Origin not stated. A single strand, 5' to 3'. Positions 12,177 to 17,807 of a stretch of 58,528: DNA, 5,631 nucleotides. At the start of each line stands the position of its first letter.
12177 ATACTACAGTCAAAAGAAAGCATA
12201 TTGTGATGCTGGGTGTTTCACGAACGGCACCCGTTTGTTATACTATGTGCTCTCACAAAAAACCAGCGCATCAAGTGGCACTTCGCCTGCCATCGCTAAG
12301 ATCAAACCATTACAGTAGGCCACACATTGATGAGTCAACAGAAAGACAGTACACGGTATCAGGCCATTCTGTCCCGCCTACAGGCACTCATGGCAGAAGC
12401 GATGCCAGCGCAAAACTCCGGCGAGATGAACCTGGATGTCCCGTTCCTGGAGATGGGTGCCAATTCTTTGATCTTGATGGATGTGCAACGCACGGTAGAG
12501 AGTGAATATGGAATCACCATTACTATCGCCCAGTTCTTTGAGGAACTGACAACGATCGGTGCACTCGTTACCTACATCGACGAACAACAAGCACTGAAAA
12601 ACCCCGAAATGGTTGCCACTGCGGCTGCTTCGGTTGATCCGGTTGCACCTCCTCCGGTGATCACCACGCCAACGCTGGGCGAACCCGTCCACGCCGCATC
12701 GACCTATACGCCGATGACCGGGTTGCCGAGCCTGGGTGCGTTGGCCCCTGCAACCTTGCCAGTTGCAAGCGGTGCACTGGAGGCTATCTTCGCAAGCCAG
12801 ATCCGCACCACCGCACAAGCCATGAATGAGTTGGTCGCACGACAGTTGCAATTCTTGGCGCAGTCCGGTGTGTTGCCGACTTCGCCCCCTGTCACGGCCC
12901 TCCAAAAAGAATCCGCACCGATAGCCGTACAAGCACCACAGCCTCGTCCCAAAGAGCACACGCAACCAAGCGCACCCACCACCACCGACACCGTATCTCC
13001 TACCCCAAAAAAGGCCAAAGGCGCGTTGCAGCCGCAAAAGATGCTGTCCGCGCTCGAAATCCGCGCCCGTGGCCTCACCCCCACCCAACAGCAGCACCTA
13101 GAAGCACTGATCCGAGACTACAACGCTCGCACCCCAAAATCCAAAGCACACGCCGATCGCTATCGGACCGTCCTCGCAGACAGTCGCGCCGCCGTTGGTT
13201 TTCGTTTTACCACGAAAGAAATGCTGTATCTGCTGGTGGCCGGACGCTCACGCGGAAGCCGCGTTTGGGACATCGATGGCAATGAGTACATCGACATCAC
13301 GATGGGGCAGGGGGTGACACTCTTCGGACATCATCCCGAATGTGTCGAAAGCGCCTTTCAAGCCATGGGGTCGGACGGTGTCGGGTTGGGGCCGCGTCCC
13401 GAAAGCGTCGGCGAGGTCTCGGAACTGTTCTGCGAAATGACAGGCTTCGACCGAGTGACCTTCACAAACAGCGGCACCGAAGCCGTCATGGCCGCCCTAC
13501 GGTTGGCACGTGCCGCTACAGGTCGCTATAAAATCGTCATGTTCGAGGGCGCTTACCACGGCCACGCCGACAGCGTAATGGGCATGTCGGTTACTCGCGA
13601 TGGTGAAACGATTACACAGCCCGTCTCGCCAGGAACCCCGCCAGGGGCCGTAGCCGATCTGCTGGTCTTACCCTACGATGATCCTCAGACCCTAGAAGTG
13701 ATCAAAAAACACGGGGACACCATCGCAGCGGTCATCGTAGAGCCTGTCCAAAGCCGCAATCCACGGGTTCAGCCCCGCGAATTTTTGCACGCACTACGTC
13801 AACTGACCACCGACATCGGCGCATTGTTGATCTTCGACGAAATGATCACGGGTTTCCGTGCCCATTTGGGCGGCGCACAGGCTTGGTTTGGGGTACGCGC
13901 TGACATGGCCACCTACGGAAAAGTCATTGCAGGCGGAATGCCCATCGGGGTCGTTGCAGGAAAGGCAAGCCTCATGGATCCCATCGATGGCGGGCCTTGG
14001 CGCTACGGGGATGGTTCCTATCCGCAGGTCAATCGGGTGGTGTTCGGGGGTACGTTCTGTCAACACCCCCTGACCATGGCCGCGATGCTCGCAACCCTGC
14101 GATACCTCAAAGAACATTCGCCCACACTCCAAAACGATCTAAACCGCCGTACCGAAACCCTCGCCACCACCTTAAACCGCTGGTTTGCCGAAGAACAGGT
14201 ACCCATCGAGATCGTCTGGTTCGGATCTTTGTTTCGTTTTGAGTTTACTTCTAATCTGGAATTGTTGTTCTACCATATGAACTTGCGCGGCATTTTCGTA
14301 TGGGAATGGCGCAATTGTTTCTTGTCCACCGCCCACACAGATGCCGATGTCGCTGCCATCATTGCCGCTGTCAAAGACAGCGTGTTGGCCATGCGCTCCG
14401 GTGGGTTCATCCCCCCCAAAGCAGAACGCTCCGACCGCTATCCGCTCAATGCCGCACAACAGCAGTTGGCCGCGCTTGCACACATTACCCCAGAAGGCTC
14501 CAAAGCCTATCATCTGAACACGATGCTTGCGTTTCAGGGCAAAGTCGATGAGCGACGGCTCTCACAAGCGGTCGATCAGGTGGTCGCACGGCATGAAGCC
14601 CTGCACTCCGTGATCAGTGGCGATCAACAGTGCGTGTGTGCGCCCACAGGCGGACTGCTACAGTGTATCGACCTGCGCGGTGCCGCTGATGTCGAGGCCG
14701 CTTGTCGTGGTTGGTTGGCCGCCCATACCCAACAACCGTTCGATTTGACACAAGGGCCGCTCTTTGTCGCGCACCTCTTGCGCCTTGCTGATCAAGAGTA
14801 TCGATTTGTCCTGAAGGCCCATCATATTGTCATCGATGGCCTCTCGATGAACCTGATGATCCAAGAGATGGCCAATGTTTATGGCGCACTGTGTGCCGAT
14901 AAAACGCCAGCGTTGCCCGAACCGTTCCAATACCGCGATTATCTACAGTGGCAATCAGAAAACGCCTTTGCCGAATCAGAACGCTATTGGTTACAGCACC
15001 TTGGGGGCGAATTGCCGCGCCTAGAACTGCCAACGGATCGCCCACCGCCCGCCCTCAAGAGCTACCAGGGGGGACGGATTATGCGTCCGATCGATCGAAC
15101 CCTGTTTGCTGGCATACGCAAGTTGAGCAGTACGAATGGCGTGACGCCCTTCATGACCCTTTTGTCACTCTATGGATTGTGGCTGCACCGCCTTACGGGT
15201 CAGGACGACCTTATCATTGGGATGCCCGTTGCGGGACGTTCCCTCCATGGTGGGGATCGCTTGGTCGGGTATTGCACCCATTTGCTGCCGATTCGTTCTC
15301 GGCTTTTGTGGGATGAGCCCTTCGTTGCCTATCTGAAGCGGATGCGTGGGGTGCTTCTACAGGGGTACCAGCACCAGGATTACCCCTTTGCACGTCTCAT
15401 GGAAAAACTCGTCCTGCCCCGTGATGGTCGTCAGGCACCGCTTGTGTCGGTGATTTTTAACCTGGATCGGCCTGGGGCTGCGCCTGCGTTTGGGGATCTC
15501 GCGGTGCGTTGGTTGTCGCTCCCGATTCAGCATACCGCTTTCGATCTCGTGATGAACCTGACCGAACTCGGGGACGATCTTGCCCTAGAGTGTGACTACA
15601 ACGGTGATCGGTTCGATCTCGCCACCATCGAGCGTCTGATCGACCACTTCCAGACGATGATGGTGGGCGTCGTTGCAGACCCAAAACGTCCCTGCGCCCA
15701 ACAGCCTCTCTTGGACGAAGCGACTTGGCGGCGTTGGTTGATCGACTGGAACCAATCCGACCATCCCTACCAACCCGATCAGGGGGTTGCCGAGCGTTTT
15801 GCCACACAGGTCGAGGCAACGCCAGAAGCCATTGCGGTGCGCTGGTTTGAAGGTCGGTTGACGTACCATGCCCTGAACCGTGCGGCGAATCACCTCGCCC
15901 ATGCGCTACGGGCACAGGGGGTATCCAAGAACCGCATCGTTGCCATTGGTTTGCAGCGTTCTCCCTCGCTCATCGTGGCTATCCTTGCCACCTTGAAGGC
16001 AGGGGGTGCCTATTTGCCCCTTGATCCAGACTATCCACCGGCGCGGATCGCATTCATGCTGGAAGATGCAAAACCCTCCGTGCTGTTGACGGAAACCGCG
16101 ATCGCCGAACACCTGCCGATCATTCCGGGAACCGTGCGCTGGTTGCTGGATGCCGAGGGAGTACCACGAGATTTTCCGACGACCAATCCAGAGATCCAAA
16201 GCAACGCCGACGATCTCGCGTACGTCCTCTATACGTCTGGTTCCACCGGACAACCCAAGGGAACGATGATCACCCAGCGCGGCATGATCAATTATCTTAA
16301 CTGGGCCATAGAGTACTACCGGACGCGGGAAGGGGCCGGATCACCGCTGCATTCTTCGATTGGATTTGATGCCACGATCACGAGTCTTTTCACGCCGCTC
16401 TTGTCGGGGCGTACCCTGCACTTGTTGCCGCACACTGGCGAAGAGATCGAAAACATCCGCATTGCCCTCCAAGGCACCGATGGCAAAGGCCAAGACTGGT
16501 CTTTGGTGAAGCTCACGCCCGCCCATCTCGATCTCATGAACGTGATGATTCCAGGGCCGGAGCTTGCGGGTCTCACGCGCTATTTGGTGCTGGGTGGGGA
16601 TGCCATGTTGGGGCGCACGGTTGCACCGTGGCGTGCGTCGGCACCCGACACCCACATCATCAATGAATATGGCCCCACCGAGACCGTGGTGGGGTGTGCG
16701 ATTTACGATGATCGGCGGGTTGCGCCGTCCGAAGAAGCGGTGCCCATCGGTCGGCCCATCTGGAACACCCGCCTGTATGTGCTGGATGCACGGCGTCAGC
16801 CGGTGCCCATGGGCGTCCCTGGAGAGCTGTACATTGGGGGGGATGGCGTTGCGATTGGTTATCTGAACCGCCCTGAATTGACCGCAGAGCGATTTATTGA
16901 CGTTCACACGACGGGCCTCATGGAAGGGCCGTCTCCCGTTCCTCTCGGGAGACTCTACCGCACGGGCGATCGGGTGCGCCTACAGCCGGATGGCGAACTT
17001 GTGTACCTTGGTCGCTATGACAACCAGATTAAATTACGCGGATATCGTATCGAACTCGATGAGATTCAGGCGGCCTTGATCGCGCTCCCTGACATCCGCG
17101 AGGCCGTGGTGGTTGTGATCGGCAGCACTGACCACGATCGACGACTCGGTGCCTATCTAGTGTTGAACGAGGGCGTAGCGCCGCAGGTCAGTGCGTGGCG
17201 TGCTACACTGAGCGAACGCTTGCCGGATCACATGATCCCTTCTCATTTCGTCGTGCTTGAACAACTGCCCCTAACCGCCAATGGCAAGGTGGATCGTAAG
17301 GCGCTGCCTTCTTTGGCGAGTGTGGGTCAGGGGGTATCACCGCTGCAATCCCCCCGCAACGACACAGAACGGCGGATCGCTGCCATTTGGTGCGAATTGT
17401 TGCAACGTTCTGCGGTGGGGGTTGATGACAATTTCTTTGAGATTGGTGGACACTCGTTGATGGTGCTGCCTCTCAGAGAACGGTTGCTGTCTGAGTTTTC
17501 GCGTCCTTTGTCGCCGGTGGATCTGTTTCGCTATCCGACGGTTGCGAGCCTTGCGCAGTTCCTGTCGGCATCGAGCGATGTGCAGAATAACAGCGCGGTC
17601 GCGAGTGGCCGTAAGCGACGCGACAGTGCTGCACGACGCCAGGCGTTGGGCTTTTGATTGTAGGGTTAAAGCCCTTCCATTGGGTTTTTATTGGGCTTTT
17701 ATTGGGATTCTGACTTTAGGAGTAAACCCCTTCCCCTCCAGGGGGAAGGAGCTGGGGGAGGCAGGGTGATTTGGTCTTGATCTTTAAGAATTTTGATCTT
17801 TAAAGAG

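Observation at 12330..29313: Compact hybrid NRPS-PKS gene cluster with in-line aminotransferase, O-methyltransferase-less FkbH cassette and no in-line loading or release domain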

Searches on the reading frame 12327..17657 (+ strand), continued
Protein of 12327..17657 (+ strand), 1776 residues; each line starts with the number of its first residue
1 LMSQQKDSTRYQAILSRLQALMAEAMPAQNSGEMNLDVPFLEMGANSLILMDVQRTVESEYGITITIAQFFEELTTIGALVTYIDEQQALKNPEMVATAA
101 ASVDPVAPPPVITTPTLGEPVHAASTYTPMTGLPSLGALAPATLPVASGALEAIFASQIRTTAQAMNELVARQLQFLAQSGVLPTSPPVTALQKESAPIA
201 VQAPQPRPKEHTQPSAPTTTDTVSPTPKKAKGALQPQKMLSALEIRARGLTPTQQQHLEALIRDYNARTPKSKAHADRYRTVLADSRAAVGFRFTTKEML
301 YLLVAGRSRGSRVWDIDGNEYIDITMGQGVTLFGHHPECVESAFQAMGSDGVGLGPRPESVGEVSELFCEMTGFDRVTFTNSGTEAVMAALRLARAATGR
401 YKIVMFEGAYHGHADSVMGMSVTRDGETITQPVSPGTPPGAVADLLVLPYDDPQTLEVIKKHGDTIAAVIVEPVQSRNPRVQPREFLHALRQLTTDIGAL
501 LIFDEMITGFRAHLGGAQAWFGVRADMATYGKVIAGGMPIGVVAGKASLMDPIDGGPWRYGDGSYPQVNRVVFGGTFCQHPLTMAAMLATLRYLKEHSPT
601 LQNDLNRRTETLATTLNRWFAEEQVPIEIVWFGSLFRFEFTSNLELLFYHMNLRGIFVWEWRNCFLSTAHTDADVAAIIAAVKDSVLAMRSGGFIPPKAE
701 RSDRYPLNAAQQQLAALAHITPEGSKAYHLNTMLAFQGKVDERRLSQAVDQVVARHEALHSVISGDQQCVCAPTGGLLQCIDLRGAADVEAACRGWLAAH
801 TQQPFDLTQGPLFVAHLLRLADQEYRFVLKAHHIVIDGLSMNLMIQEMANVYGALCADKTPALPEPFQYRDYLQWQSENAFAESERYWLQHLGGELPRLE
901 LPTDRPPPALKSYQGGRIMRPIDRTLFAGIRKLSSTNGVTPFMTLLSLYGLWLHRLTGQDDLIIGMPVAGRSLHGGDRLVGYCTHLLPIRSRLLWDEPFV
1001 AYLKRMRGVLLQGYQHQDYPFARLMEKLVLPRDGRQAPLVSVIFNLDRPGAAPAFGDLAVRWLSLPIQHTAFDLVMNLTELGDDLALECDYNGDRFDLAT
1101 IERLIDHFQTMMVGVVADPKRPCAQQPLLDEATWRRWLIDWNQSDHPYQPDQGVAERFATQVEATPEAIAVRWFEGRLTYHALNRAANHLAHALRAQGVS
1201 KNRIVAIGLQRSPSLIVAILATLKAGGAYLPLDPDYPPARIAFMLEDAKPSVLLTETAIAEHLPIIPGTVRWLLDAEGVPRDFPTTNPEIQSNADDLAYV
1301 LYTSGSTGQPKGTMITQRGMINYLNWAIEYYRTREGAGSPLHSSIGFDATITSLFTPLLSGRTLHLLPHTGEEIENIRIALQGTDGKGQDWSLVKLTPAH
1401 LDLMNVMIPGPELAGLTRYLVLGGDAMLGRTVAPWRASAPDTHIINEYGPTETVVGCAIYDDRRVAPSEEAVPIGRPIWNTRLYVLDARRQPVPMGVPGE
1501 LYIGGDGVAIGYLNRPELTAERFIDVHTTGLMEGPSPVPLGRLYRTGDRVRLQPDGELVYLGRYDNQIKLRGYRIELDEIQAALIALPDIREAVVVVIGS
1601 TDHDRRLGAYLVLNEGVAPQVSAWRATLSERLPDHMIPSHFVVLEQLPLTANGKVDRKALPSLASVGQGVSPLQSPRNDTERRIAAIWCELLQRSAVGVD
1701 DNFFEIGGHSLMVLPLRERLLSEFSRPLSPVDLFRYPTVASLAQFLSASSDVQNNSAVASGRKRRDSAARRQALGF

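Call 49: find_homologous_proteins(query=L003:19957-25305:+, max_evalue=1e-50)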
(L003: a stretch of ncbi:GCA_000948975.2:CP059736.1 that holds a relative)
Query L003:19957-25305:+ (1783 aa): 7958 proteins with E <= 1e-50 among 8000 candidates; the best 120 are listed.
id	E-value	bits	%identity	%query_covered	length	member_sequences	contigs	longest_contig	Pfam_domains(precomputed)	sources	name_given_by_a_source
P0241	0.0e+0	4497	100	100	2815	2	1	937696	PF00668.26,PF13469.13,PF00550.32,PF12697.14,PF18563.7,PF00501.35,PF13193.13,PF00975.27,PF00685.34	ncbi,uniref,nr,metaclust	ncbi:non-ribosomal peptide synthetase [Thalassomonas actiniarum]|uniref:Non-ribosomal peptide synthe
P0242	0.0e+0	3457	74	99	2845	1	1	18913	PF00668.26,PF13469.13,PF00550.32,PF12697.14,PF18563.7,PF00501.35,PF13193.13,PF00975.27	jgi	jgi:amino acid adenylation domain-containing protein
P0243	0.0e+0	3239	68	100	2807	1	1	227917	PF00668.26,PF13469.13,PF00550.32,PF18563.7,PF00501.35,PF13193.13,PF00975.27,PF23297.2,PF00685.34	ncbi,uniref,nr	ncbi:non-ribosomal peptide synthetase [Algibacillus agarilyticus]|uniref:non-ribosomal peptide synth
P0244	0.0e+0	3112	66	99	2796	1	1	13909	PF00668.26,PF13469.13,PF00550.32,PF12697.14,PF18563.7,PF00501.35,PF13193.13,PF00975.27,PF12146.16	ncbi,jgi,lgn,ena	ncbi:MAG: amino acid adenylation domain-containing protein [Sulfuricellaceae bacterium]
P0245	0.0e+0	3034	64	99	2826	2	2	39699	PF00668.26,PF13469.13,PF00550.32,PF12697.14,PF18563.7,PF00501.35,PF13193.13,PF00975.27,PF00685.34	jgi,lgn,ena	-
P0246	0.0e+0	2934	63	100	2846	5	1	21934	PF00668.26,PF13469.13,PF00550.32,PF12697.14,PF18563.7,PF00501.35,PF13193.13,PF00975.27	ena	-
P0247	0.0e+0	2864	62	99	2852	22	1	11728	PF00668.26,PF13469.13,PF00550.32,PF18563.7,PF00501.35,PF13193.13,PF00975.27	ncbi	-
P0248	0.0e+0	2849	61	100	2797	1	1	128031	PF00668.26,PF13469.13,PF00550.32,PF12697.14,PF18563.7,PF00501.35,PF13193.13,PF00975.27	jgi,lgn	jgi:amino acid adenylation domain-containing protein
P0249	0.0e+0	2831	61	100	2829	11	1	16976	PF00668.26,PF13469.13,PF00550.32,PF18563.7,PF00501.35,PF13193.13,PF00975.27,PF00685.34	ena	-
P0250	0.0e+0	2826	60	100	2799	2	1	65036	PF00668.26,PF13469.13,PF00550.32,PF18563.7,PF00501.35,PF13193.13,PF00975.27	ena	-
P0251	0.0e+0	2817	60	100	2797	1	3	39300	PF00668.26,PF13469.13,PF00550.32,PF18563.7,PF00501.35,PF13193.13,PF00975.27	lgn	-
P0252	0.0e+0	2796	61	100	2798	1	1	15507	PF00668.26,PF13469.13,PF00550.32,PF18563.7,PF00501.35,PF13193.13,PF00975.27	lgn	-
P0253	0.0e+0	2792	61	100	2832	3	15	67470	PF00668.26,PF13469.13,PF00550.32,PF18563.7,PF00501.35,PF13193.13,PF00975.27,PF00685.34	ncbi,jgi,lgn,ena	jgi:amino acid adenylation domain-containing protein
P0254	0.0e+0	2790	61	100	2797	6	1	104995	PF00668.26,PF13469.13,PF00550.32,PF18563.7,PF00501.35,PF13193.13,PF00975.27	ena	-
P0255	0.0e+0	2786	61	100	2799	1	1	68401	PF00668.26,PF13469.13,PF00550.32,PF18563.7,PF00501.35,PF13193.13,PF00975.27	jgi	jgi:amino acid adenylation domain-containing protein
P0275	0.0e+0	2343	52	100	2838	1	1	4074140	PF00668.26,PF13469.13,PF00550.32,PF12697.14,PF18563.7,PF00501.35,PF13193.13,PF00561.27,PF00975.27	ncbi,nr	ncbi:non-ribosomal peptide synthetase [Ectothiorhodospiraceae bacterium BW-2]|nr:non-ribosomal pepti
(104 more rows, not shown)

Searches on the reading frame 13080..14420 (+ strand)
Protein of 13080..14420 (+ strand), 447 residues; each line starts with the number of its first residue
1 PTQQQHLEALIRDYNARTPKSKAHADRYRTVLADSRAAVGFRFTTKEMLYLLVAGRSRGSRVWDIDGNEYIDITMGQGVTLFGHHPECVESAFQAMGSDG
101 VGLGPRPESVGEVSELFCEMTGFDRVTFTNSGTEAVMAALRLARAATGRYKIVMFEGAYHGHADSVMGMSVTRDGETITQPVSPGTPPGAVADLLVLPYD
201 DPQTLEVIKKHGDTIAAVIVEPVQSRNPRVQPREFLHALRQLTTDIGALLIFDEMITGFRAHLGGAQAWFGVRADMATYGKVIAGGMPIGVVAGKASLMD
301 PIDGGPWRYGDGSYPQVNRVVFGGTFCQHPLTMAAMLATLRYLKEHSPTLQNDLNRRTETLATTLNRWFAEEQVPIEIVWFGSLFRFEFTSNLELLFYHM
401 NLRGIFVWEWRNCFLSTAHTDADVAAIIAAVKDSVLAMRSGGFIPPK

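Call 57: search_solved_structures(query=window:13080-14420:+, max_evalue=1e-20)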
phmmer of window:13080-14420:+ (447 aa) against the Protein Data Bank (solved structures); distinct sequences matched with E-value up to 1e-20: 56.
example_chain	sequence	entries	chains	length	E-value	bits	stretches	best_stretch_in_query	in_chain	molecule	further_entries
6kfm_A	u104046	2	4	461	7.8e-150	502.8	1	1-445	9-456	Mycosubtilin synthase subunit A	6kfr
6kfu_A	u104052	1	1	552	1.5e-149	501.9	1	1-445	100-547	Mycosubtilin synthase subunit A,Mycosubtilin synthase subunit A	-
3k28_A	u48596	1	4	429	1.3e-61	212.1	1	53-434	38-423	Glutamate-1-semialdehyde 2,1-aminomutase 2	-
3bs8_A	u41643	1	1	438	2.1e-61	211.4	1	54-431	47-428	Glutamate-1-semialdehyde 2,1-aminomutase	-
6w80_A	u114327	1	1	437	8.4e-61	209.4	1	55-434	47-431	Glutamate-1-semialdehyde 2,1-aminomutase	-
5hdm_A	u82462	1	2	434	2e-57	198.3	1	57-345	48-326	Glutamate-1-semialdehyde 2,1-aminomutase 1, chloroplastic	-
2cfb_A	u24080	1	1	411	3.5e-55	190.9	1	55-432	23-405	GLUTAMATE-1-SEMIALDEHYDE 2,1-AMINOMUTASE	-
3fqa_A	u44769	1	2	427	2.5e-53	184.8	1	53-432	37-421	Glutamate-1-semialdehyde 2,1-aminomutase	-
4e77_A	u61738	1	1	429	3.6e-53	184.3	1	54-396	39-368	Glutamate-1-semialdehyde 2,1-aminomutase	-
3fq8_A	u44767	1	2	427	4.8e-53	183.8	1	53-432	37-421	Glutamate-1-semialdehyde 2,1-aminomutase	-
2gsa_A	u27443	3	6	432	7.2e-53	183.3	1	53-432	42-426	GLUTAMATE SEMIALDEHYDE AMINOTRANSFERASE | PROTEIN (GLUTAMATE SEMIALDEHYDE AMINOTRANSFERASE)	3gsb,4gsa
3fq7_A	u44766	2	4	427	1.3e-52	182.4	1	53-432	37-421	Glutamate-1-semialdehyde 2,1-aminomutase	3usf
2hoy_A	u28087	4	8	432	1.4e-52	182.3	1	53-432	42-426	Glutamate-1-semialdehyde 2,1-aminomutase (GSAM) apo-form | Glutamate-1-semialdehyde 2,1-aminomutase (GSAM) pmp-form | Glutamate-1-semialdehyde 2,1-aminomutase (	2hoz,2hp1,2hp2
3l44_A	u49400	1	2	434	3.5e-52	181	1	55-337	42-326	Glutamate-1-semialdehyde 2,1-aminomutase 1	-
2e7u_A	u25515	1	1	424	3.6e-52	181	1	56-431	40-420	Glutamate-1-semialdehyde 2,1-aminomutase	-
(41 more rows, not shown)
